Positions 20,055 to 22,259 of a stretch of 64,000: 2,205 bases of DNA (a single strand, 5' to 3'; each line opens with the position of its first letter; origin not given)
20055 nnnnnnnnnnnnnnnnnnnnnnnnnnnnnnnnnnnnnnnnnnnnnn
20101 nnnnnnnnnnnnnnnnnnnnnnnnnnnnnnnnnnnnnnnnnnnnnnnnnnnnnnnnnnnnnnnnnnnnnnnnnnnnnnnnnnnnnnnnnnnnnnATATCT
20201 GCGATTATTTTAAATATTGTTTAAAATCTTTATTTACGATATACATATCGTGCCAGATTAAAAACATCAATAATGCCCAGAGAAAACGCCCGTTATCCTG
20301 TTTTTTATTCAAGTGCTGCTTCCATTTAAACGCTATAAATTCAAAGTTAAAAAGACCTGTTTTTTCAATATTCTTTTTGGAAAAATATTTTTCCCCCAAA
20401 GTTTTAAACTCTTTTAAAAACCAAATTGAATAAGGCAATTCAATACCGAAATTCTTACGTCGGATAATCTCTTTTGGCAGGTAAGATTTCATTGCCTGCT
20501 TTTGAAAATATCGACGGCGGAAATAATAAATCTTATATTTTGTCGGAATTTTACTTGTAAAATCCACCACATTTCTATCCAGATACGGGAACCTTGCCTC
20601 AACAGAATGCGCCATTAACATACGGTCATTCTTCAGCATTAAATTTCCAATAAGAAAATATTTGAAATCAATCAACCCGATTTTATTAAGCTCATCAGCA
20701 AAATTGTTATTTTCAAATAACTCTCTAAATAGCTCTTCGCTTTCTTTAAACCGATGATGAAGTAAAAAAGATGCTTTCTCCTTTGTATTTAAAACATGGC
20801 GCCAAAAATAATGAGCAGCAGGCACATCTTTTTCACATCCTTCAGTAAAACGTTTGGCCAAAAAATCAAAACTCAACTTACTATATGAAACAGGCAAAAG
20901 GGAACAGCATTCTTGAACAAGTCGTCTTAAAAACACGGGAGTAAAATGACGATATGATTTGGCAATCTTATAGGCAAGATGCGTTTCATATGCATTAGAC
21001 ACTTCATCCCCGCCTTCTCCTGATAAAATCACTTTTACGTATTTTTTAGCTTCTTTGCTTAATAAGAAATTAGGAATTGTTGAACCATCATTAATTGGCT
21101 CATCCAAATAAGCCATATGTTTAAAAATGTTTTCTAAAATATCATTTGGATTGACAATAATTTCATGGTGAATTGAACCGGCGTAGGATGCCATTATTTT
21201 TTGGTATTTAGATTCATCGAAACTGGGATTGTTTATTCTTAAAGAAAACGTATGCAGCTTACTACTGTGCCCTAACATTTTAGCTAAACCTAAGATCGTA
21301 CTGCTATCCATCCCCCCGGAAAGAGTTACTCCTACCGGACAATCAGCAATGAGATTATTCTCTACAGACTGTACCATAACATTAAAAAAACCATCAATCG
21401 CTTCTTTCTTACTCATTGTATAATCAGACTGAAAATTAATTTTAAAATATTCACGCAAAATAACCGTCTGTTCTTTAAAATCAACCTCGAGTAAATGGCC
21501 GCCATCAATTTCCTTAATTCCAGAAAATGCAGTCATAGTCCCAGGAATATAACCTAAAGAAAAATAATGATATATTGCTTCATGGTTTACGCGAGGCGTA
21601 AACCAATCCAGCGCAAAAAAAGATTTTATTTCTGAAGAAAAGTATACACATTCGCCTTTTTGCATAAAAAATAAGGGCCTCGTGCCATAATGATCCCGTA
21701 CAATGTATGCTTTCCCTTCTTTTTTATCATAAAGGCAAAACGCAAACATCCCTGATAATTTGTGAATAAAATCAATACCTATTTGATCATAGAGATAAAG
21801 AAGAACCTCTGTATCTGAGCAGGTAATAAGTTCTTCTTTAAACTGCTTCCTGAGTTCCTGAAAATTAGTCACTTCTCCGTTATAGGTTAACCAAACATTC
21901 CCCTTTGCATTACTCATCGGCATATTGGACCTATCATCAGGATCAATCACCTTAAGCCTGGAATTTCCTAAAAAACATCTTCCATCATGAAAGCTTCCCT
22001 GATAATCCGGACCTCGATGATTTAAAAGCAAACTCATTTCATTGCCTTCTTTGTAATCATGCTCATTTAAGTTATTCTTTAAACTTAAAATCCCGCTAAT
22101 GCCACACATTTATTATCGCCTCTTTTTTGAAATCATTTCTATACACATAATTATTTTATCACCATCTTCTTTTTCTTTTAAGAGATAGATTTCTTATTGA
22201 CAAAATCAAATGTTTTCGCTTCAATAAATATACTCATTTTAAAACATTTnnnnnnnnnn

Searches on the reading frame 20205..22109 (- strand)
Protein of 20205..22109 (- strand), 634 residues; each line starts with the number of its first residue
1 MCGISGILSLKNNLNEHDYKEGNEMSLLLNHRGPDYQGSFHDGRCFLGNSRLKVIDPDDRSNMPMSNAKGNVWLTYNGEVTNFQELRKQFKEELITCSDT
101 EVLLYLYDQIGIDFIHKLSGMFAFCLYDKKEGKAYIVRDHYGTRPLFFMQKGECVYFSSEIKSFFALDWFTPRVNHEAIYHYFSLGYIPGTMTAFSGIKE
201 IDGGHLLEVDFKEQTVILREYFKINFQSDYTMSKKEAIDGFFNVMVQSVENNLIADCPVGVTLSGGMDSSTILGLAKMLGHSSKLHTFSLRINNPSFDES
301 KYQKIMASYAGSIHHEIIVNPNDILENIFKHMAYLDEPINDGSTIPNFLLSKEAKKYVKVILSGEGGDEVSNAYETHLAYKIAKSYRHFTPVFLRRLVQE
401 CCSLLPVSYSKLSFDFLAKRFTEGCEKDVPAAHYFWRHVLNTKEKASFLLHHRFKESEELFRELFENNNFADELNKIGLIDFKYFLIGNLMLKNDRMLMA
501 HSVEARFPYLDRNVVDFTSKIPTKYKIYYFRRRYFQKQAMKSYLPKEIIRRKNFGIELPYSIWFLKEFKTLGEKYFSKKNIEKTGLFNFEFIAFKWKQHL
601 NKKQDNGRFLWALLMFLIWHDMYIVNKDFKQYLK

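Call 11: search_protein_families(library=pfam, proteins=[window:20205-22109:-], max_evalue=0.001)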
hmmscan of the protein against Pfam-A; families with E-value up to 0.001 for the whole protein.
window:20205-22109:- (634 aa): 4 families
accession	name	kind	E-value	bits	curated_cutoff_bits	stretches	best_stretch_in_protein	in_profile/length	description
PF00733.27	Asn_synthase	-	6.8e-78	263.2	21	1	245-620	6-353/354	Asparagine synthase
PF13537.11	GATase_7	-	4.5e-33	114.3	25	1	50-165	2-122/123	Glutamine amidotransferase domain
PF13522.11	GATase_6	-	4.6e-32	111.2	27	1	34-160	1-130/130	Glutamine amidotransferase domain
PF12481.13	DUF3700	-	0.00092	19.2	27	0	113-153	124-164/228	Aluminium induced protein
